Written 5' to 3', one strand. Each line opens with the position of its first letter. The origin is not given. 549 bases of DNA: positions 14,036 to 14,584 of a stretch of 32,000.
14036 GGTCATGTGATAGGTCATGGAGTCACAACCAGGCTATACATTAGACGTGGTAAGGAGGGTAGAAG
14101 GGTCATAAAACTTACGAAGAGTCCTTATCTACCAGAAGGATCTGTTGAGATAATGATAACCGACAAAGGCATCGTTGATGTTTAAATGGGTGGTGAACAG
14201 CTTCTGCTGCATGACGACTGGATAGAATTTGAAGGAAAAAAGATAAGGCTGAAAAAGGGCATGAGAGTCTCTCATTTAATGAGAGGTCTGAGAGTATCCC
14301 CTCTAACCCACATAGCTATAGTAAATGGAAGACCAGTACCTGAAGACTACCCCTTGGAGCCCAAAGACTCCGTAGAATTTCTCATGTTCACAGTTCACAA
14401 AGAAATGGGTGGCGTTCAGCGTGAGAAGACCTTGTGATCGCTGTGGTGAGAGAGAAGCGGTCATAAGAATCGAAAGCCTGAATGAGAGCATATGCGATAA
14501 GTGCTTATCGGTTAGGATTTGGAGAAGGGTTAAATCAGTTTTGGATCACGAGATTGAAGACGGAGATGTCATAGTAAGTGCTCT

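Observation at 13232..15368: radA translationally coupled to a ThiS/TtuB-like ubiquitin-fold protein (internal Gly-Gly plus 7-aa tail) and a TtuA/NcsA thiolase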

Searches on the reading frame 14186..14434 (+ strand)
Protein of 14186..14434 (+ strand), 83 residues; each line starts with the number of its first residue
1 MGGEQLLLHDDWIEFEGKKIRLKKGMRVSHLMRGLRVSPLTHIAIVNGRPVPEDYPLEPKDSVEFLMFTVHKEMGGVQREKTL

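Call 3: search_protein_families(library=pfam, proteins=[window:14186-14434:+], max_evalue=1)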
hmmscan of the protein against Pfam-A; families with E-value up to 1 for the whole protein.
window:14186-14434:+ (83 aa): 5 families
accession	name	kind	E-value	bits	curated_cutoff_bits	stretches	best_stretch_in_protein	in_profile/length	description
PF21965.2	SAMP2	-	4.2e-07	30.7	27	1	18-65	13-59/63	Small archaeal modifier protein 2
PF14453.12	ThiS-like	-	0.00071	20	26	1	17-65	7-53/57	ThiS-like ubiquitin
PF02597.26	ThiS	-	0.0014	19.6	22.5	1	14-66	9-70/76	ThiS family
PF02824.27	TGS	-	0.0031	17.9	22.2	1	43-66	36-59/60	TGS domain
PF22207.2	MCM3_WHD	-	0.15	12.9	27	0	31-39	50-58/58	MCM3 winged helix domain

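Call 4: search_protein_families(library=ncbifam, proteins=[window:14186-14434:+], max_evalue=1)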
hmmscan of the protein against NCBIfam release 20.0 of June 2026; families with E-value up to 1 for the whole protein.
window:14186-14434:+ (83 aa): 3 families
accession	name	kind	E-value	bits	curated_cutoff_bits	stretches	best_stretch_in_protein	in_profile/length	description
NF005028.0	PRK06437.1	equivalog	8.4e-06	25.9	85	1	17-66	12-61/67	hypothetical protein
NF006231.0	PRK08364.1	equivalog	0.00029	21.1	80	1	18-65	16-63/70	sulfur carrier protein ThiS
NF041919.1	SAMP2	equivalog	0.0011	19.5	70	1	22-64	17-58/66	ubiquitin-like small modifier protein SAMP2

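Call 10: find_homologous_proteins(query=window:14186-14434:+, max_evalue=0.01)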
Query window:14186-14434:+ (83 aa): 5 proteins with E <= 0.01 among 5 candidates.
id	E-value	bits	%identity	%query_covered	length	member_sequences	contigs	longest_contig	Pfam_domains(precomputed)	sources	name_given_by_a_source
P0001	6.7e-49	181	100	100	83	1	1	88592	PF21965.3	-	-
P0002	7.1e-29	117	68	95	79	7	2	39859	PF02597.27,PF21965.3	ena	-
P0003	2.3e-26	109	67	94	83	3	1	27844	PF02824.28,PF02597.27,PF21965.3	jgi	-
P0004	4.2e-24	102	63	94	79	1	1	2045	PF14453.13,PF21965.3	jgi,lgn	jgi:sulfur carrier protein ThiS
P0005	7.7e-20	88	81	64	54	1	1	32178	PF21965.3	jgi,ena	-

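Call 12: find_encoding_contigs(protein=P0002, flank=10000, max_places=3)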
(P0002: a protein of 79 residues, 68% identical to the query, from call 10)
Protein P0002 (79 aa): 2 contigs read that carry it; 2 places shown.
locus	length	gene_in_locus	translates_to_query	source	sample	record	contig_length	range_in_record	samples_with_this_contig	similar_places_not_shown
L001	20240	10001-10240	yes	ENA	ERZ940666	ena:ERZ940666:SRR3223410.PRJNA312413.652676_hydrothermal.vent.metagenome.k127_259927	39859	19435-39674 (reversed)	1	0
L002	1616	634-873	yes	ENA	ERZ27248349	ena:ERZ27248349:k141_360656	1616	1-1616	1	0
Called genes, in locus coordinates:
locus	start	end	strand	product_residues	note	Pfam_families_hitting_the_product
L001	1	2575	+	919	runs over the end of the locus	?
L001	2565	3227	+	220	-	PF04256:DUF434 (weak), PF18481:DUF5616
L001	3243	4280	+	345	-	PF01008:IF-2B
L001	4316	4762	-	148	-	PF13404:HTH_AsnC-type, PF13412:HTH_24, PF08279:HTH_11 (weak), PF01037:AsnC_trans_reg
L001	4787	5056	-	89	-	-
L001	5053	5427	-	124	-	PF01880:Desulfoferrodox, PF13501:SoxY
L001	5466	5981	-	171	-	PF02915:Rubrerythrin, PF21349:RUBY_RBDX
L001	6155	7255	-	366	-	PF01986:DUF123, PF00702:Hydrolase, PF13419:HAD_2, PF13242:Hydrolase_like (weak)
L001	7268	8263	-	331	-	PF00389:2-Hacid_dh, PF02826:2-Hacid_dh_C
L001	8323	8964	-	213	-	PF22175:Ogg-HhH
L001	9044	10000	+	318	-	PF14520:HHH_5, PF00154:RecA_N, PF08423:Rad51, PF13481:AAA_25 (weak), PF06745:ATPase (weak)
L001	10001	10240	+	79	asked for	PF02597:ThiS (weak), PF21965:SAMP2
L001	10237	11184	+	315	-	PF01171:ATP_bind_3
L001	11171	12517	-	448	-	PF01676:Metalloenzyme, PF10143:PhosphMutase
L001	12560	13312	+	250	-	PF09754:PAC2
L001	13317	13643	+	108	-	PF03551:PadR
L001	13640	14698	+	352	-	PF04007:DUF354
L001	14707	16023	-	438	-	PF00890:FAD_binding_2 (faint), PF01266:DAO (faint), PF03486:HI0933_like (faint), PF07992:Pyr_redox_2, PF13738:Pyr_redox_3, PF00070:Pyr_redox, PF02852:Pyr_redox_dim (weak)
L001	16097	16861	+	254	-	PF09754:PAC2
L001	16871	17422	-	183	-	PF17886:ArsA_HSP20 (faint)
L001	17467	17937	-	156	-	PF27746:Small_heat_shock_put (weak), PF21413:SHQ1-like_CS (faint), PF00011:HSP20, PF17886:ArsA_HSP20 (weak)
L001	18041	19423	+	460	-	PF02629:CoA_binding, PF13380:CoA_binding_2, PF13607:Succ_CoA_lig, PF19045:Ligase_CoA_2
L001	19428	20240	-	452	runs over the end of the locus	PF19289:PmbA_TldD_3rd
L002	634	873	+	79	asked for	PF02597:ThiS (weak), PF21965:SAMP2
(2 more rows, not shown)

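Call 13: find_encoding_contigs(protein=P0003, flank=10000, max_places=3)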
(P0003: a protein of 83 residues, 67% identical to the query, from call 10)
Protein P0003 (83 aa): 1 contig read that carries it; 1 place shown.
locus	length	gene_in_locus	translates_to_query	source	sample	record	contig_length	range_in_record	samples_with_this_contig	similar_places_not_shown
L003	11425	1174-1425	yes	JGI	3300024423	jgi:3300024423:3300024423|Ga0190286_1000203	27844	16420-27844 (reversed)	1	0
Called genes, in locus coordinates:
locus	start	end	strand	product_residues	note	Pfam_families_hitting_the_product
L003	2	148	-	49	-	?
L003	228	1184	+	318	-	PF14520:HHH_5, PF00154:RecA_N, PF08423:Rad51, PF13481:AAA_25, PF06745:ATPase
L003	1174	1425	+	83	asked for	PF02597:ThiS (weak), PF21965:SAMP2, PF02824:TGS (weak)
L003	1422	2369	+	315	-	PF01171:ATP_bind_3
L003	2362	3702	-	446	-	PF01676:Metalloenzyme, PF10143:PhosphMutase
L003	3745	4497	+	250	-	PF09754:PAC2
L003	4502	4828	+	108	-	PF03551:PadR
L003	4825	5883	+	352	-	PF04007:DUF354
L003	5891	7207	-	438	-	PF01266:DAO (faint), PF03486:HI0933_like (faint), PF07992:Pyr_redox_2, PF13738:Pyr_redox_3, PF00070:Pyr_redox, PF02852:Pyr_redox_dim (weak)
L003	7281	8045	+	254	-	PF09754:PAC2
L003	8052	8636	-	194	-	PF00011:HSP20 (faint), PF17886:ArsA_HSP20 (weak)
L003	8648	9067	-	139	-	PF27746:Small_heat_shock_put (weak), PF00011:HSP20, PF17886:ArsA_HSP20 (weak)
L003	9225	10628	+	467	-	PF02629:CoA_binding, PF13380:CoA_binding_2, PF13607:Succ_CoA_lig, PF19045:Ligase_CoA_2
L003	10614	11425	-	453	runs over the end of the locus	PF19289:PmbA_TldD_3rd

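Call 14: find_encoding_contigs(protein=P0005, flank=10000, max_places=3)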
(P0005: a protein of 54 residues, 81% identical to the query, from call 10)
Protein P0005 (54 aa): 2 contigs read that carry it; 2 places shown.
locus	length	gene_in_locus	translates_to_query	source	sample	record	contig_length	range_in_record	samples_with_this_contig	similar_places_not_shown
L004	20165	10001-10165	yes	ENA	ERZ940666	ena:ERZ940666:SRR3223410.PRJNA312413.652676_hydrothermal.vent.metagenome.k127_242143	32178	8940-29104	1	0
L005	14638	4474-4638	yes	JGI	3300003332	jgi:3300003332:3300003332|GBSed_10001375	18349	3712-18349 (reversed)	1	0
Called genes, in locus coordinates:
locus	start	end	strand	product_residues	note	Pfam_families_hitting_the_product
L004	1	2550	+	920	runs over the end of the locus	PF01411:tRNA-synt_2c, PF07973:tRNA_SAD, PF02272:DHHA1 (weak)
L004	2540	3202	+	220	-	PF18481:DUF5616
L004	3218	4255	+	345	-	PF01008:IF-2B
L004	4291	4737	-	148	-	PF13404:HTH_AsnC-type, PF13412:HTH_24, PF08279:HTH_11, PF01037:AsnC_trans_reg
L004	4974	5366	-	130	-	PF01880:Desulfoferrodox, PF13501:SoxY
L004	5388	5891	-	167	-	PF02915:Rubrerythrin, PF21349:RUBY_RBDX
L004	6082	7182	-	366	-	PF01986:DUF123, PF00702:Hydrolase, PF13419:HAD_2, PF13242:Hydrolase_like (weak)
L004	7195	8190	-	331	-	PF00389:2-Hacid_dh, PF02826:2-Hacid_dh_C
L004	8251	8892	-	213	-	PF22175:Ogg-HhH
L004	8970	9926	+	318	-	PF14520:HHH_5, PF00154:RecA_N, PF08423:Rad51, PF13481:AAA_25 (weak), PF06745:ATPase (weak)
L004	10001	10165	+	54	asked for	PF21965:SAMP2 (weak)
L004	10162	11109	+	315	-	PF01171:ATP_bind_3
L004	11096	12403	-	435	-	PF01676:Metalloenzyme, PF10143:PhosphMutase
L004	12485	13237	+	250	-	PF09754:PAC2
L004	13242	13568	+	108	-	PF03551:PadR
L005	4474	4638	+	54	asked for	PF21965:SAMP2 (weak)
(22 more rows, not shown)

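Call 19: find_related_loci(query=A1, collection=genome_contigs, flank=10000)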
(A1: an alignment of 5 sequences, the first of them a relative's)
Query A1 (83 aa) in genome_contigs; peptide patterns used: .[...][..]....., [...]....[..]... (x = any residue, [..] = any of these).
52 stretches matched a pattern; 4 encode a relative of the query (tblastn E <= 1e-3); 4 distinct loci.
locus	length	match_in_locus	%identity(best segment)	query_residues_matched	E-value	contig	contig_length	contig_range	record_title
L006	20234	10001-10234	67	2-79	1e-32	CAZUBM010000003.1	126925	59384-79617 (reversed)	MAG TPA_asm: uncultured Nitrososphaerota archaeon isolate binchicken_co349_52 genome assembly, contig: NODE_7_length_126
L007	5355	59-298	63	3-83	8e-31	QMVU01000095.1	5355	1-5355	MAG: Thermoproteota archaeon isolate B8_G17 B8_Guay17_scaffold_07437, whole genome shotgun sequence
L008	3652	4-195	72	16-79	4e-29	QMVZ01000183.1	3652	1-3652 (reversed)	MAG: Thermoproteota archaeon isolate B15_G15 B15_Guay15_scaffold_14168, whole genome shotgun sequence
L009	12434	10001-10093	51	16-50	8e-5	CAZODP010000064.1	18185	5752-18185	MAG TPA_asm: uncultured bacterium isolate SRP141376_co5_14 genome assembly, contig: NODE_7476_length_18185_cov_25.134087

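Call 24: predict_structure(alignment_id=A1)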
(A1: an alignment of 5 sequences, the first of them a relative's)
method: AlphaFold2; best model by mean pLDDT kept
length: 83 residues; sequences in the alignment: 5
mean_pLDDT: 77.7   pTM: 0.62
mean pLDDT of the five models: 77.7, 77.0, 72.8, 72.1, 58.9
residues with pLDDT >= 90: 32; 70-90: 27; 50-70: 9; < 50: 15
segments of 3 or more residues with pLDDT < 50: 1-7, 78-83
pLDDT, mean of each block of 10 residues (from residue 1): 48 84 88 89 93 93 87 50 43
secondary structure, 60 per line:
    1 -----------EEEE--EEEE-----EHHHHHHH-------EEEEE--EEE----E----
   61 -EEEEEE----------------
elements in order: E12-15 E18-21 H28-34 E42-46 E49-51 E62-67

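Call 27: search_solved_structures(query=A1, max_evalue=1, show_alignments=4)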
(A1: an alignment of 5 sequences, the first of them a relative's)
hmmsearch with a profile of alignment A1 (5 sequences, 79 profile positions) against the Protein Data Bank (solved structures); distinct sequences matched with E-value up to 1: 8.
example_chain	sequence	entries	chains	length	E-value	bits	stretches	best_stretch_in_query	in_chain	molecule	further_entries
5lda_B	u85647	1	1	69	2.8e-08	36.6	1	18-66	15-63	SAMP2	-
1rws_A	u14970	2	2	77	3.6e-08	36.3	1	18-66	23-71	hypothetical protein PF1061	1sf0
4hrs_A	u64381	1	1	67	0.00055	22.9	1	24-58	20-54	Small archaeal modifier protein 2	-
2l32_A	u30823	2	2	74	0.0007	22.6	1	25-58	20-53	Small archaeal modifier protein 2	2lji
1vjk_A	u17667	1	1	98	0.17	14.9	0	45-64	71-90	molybdopterin converting factor, subunit 1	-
2k5p_A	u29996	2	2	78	0.21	14.6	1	15-69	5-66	thiamine-biosynthesis protein | Thiamine-biosynthesis protein ThiS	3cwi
8tac_A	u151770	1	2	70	0.3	14.1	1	15-58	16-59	DBP48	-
3hvz_A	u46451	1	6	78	0.49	13.5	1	39-66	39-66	Uncharacterized protein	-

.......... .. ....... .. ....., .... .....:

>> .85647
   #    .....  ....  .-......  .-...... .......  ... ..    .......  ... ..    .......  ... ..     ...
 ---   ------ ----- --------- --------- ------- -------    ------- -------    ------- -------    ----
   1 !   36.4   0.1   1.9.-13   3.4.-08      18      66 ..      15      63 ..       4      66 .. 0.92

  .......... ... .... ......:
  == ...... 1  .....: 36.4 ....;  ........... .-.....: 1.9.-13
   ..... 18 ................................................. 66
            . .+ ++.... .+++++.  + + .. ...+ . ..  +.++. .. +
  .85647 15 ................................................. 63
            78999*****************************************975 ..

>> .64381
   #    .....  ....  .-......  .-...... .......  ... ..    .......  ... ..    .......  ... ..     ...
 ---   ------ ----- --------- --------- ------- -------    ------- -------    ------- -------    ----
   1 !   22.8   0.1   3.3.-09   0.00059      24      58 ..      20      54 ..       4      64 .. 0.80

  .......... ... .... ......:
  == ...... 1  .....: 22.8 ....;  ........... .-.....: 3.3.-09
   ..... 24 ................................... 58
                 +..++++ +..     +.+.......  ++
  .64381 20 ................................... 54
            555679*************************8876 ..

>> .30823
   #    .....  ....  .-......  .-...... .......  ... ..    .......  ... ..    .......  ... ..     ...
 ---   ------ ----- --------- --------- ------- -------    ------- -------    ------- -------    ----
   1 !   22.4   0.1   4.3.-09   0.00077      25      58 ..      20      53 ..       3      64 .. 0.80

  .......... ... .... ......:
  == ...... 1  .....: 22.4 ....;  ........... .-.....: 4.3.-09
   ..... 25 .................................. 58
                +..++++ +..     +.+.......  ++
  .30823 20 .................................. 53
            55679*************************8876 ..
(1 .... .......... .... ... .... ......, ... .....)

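Call 30: fold_search(model_id=the predicted structure, library=pdb)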
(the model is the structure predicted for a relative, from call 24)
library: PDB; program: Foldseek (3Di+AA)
matches with E <= 10: 1025; with E <= 0.001: 2
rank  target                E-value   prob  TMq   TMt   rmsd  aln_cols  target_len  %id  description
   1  5gha_F                3.8e-04  1.00  0.54  0.64   2.9        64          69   16  Sulfur Transferase TtuA in complex with Sulfur Carrier TtuB (released 2017-05-03)
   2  5d2m_B                5.6e-04  1.00  0.50  0.54   3.3        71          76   15  Complex between human SUMO2-RANGAP1, UBC9 and ZNF451 (released 2015-11-04)
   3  5ztb_E                1.2e-03  1.00  0.54  0.66   3.6        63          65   16  Structure of Sulfurtransferase (released 2019-06-12)
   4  7r2e_C                1.2e-03  1.00  0.49  0.52   3.5        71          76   15  Structure of human Senp7 with SUMO2 (released 2022-12-07)
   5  7zjv_B                1.3e-03  1.00  0.50  0.53   3.4        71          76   15  Structure of human USPL1 in covalent complex with DeltaN-SUMO2/3-PA probe (released 2023-09-27)
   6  3cwi                  1.6e-03  1.00  0.58  0.67   2.5        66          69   21  Crystal structure of thiamine biosynthesis protein (ThiS) from Geobacter metallireducens. Northeast Structural Genomics  (released 2008-05-06)
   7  5gha_H                1.6e-03  1.00  0.54  0.68   3.1        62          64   16  Sulfur Transferase TtuA in complex with Sulfur Carrier TtuB (released 2017-05-03)
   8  2io3_B                1.7e-03  1.00  0.46  0.50   3.6        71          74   15  Crystal structure of human Senp2 in complex with RanGAP1-SUMO-2 (released 2006-11-14)
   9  3hvz_A                1.8e-03  1.00  0.58  0.72   2.6        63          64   24  Crystal Structure of the TGS domain of the CLOLEP_03100 protein from Clostridium leptum, Northeast Structural Genomics (released 2009-06-23)
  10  7p99_C                2.1e-03  1.00  0.50  0.52   3.4        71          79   15  Structure of human USPL1 in complex with SUMO2 (released 2022-03-02)
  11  1zud_2                2.4e-03  1.00  0.60  0.75   1.9        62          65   16  Structure of ThiS-ThiF protein complex (released 2006-01-31)
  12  5eql_B                2.4e-03  1.00  0.48  0.52   3.2        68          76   16  Isoform-specific inhibition of SUMO-dependent protein-protein interactions (released 2016-11-23)
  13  5ztb_D                2.9e-03  1.00  0.53  0.66   4.4        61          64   16  Structure of Sulfurtransferase (released 2019-06-12)
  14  2vrr_B                3.3e-03  1.00  0.44  0.46   3.5        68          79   12  Structure of SUMO modified Ubc9 (released 2008-08-19)
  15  2bf8_B                3.5e-03  1.00  0.44  0.46   3.5        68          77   12  Crystal structure of SUMO modified ubiquitin conjugating enzyme E2- 25K (released 2005-02-16)
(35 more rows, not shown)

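Call 34: search_protein_representatives(alignment_id=A1)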
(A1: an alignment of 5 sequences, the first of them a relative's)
Query: 5 sequences, 79 profile positions. Proteins with E-value up to 0.001 (for the whole library): 28; up to 1e-10: 1; up to 1e-30: 1. The best 28 are listed.
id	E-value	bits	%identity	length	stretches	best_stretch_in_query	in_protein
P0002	9.5e-45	166.4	-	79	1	1-79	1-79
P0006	4.8e-08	48.8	-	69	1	13-71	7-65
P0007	1.9e-07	46.9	-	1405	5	37-61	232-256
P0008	1.2e-06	44.3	-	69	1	20-66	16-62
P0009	6.2e-06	42.0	-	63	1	13-69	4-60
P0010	7.4e-06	41.7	-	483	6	37-57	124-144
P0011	1.3e-05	41.0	-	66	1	16-66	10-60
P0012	1.5e-05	40.8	-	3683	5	42-70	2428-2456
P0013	2.7e-05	39.9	-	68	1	10-65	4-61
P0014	3.4e-05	39.6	-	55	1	28-76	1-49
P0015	5.2e-05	39.1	-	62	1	13-65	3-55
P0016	5.2e-05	39.1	-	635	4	37-61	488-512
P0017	6.2e-05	38.8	-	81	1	13-69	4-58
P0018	7.8e-05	38.5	-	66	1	19-67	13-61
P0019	1.9e-04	37.3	-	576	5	37-62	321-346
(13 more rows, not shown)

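Call 40: find_homologous_proteins(query=A4, max_evalue=0.001)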
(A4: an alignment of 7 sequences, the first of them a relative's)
Query A4 (7 sequences) (83 aa, profile of the alignment): 16 proteins with E <= 0.001 among 3001 candidates.
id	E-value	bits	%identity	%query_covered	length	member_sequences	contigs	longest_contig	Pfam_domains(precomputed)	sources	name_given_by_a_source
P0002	1.2e-39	152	68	95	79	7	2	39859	PF02597.27,PF21965.3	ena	-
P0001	5.1e-39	150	100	100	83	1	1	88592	PF21965.3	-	-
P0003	3.1e-38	147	67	94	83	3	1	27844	PF02824.28,PF02597.27,PF21965.3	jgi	-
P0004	2.1e-37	144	63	94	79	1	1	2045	PF14453.13,PF21965.3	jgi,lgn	jgi:sulfur carrier protein ThiS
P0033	1.2e-36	142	64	94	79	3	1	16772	PF21965.3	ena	-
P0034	8.9e-26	107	72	72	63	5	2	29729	PF21965.3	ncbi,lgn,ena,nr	ncbi:MAG TPA: hypothetical protein ENG61_01910 [Candidatus Korarchaeota archaeon]|nr:MAG: hypothetic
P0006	1.1e-23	100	37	71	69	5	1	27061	PF02597.27,PF21965.3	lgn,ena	-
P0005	5.1e-23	98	81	64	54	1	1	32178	PF21965.3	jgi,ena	-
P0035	1.7e-21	93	37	71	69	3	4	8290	PF02597.27,PF21965.3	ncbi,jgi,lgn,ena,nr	ncbi:MAG TPA: MoaD/ThiS family protein [Candidatus Korarchaeota archaeon]|nr:MoaD/ThiS family protei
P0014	3.9e-18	83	44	58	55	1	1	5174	-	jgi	-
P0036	1.8e-17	81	45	81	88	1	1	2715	PF21965.3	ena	-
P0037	3.8e-16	76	42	58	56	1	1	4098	-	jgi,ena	-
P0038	2.6e-5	42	35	61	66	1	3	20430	PF02597.27,PF21965.3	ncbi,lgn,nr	ncbi:MAG: MoaD/ThiS family protein [Thermoplasmata archaeon]|nr:MAG: hypothetical protein C0180_0273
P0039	8.0e-5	40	35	59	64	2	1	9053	PF21965.3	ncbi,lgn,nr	ncbi:MAG: hypothetical protein LBR42_01185 [Candidatus Methanoplasma sp.]|nr:hypothetical protein [C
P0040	9.7e-5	40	41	45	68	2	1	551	PF02597.27,PF21965.3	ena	-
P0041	7.7e-4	37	34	64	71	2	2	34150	PF02597.27,PF21965.3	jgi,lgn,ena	jgi:sulfur carrier protein ThiS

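Call 42: find_encoding_contigs(protein=P0006, flank=8000, max_places=2)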
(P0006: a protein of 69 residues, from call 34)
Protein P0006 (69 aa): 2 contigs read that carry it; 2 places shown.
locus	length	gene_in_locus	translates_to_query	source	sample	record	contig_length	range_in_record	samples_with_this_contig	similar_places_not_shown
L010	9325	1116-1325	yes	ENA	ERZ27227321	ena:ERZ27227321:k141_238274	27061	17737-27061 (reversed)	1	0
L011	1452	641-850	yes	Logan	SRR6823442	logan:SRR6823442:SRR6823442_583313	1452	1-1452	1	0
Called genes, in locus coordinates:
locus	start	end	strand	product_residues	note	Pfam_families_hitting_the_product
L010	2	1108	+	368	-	?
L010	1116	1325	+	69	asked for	PF02597:ThiS (faint), PF21965:SAMP2 (weak)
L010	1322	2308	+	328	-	PF03054:tRNA_Me_trans, PF01171:ATP_bind_3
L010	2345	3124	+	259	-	PF09754:PAC2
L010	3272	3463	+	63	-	PF03551:PadR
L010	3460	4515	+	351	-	PF04007:DUF354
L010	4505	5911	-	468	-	PF03486:HI0933_like (faint), PF07992:Pyr_redox_2, PF01266:DAO (faint), PF01593:Amino_oxidase (faint), PF13738:Pyr_redox_3, PF00070:Pyr_redox, PF02852:Pyr_redox_dim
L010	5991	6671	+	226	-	PF09754:PAC2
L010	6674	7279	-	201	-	PF00011:HSP20 (faint), PF21413:SHQ1-like_CS (weak), PF17886:ArsA_HSP20 (weak)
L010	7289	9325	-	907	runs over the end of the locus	PF02463:SMC_N, PF13175:AAA_15, PF13476:AAA_23, PF04513:Baculo_PEP_C (faint), PF02463:SMC_N (weak), PF13166:AAA_13 (weak), PF13304:AAA_21, PF13558:SbcC_Walker_B (weak)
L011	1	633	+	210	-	?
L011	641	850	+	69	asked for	PF02597:ThiS (faint), PF21965:SAMP2 (weak)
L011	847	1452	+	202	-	?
